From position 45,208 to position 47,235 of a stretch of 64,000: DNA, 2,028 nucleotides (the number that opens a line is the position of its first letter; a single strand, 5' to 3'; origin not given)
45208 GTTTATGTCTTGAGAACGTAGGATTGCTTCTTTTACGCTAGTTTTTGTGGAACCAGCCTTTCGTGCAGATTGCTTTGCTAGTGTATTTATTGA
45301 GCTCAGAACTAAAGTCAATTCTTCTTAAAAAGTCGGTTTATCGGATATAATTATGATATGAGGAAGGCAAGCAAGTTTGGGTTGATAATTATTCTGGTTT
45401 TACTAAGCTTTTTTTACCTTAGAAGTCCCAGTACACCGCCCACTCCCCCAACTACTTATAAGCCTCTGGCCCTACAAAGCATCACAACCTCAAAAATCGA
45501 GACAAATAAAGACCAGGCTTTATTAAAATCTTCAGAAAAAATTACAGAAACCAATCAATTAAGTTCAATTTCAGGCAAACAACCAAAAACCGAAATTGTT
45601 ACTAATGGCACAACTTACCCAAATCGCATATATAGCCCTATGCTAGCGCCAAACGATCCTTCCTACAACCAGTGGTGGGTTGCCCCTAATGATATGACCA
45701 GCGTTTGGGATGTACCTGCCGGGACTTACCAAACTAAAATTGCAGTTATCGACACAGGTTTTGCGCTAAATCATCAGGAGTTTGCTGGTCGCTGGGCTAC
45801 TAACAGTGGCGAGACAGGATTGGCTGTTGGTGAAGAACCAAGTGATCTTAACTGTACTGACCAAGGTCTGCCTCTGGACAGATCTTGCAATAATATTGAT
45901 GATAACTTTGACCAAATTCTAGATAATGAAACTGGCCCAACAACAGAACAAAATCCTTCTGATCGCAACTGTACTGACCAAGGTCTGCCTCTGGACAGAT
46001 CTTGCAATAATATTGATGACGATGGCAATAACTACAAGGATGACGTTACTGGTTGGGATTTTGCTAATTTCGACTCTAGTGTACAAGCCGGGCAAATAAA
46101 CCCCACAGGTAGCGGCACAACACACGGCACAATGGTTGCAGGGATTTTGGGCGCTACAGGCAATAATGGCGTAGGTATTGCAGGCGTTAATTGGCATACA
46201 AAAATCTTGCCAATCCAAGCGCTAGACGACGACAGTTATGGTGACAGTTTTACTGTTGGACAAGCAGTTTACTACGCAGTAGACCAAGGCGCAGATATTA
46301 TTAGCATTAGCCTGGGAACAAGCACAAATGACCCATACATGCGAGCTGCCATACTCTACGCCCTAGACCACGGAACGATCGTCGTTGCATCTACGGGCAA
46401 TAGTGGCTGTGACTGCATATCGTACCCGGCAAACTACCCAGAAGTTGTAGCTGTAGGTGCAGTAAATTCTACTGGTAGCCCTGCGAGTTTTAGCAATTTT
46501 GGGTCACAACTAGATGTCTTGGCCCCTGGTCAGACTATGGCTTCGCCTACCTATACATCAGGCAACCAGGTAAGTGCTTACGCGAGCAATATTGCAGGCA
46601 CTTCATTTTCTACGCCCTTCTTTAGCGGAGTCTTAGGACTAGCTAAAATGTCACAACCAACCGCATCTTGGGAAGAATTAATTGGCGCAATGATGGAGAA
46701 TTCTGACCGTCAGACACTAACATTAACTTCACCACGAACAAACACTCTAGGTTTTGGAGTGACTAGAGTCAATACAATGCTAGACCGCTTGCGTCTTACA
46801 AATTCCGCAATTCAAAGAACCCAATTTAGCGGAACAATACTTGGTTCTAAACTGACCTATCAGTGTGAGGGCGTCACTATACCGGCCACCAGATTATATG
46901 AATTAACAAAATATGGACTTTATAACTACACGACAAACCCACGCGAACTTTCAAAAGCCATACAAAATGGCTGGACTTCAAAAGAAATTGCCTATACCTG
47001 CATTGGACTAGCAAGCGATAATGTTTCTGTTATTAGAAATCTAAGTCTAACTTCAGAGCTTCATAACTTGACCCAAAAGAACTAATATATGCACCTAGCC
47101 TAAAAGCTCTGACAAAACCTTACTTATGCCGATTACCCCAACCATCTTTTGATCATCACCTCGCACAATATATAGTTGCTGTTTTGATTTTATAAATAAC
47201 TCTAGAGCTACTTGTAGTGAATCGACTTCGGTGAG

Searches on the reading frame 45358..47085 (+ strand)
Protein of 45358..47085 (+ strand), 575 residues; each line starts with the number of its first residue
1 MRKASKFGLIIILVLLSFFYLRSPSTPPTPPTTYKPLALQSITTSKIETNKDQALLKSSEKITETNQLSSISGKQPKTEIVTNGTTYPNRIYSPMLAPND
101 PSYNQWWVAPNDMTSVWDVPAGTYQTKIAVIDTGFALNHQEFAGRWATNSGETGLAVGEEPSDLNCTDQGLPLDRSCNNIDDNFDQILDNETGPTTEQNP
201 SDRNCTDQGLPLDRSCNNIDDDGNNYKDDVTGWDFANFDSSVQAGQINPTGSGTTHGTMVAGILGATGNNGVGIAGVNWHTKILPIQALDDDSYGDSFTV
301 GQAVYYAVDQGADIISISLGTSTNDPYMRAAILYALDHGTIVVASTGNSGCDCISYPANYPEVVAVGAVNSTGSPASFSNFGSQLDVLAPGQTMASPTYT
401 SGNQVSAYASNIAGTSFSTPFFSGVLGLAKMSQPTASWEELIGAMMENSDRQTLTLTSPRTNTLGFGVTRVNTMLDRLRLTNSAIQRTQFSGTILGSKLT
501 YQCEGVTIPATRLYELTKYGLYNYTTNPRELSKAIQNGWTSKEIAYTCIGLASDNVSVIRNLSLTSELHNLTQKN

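Call 34: search_protein_families(library=pfam, proteins=[window:45358-47085:+], max_evalue=0.001)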
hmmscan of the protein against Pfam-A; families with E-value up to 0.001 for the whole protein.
window:45358-47085:+ (575 aa): 2 families
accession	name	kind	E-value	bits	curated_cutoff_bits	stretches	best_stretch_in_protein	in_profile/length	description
PF00082.27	Peptidase_S8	-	1.3e-45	156.4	21.8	1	126-450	4-275/288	Subtilase family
PF18885.6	DUF5648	-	0.00074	20.2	25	0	507-573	45-111/134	Domain of unknown function (DUF5648)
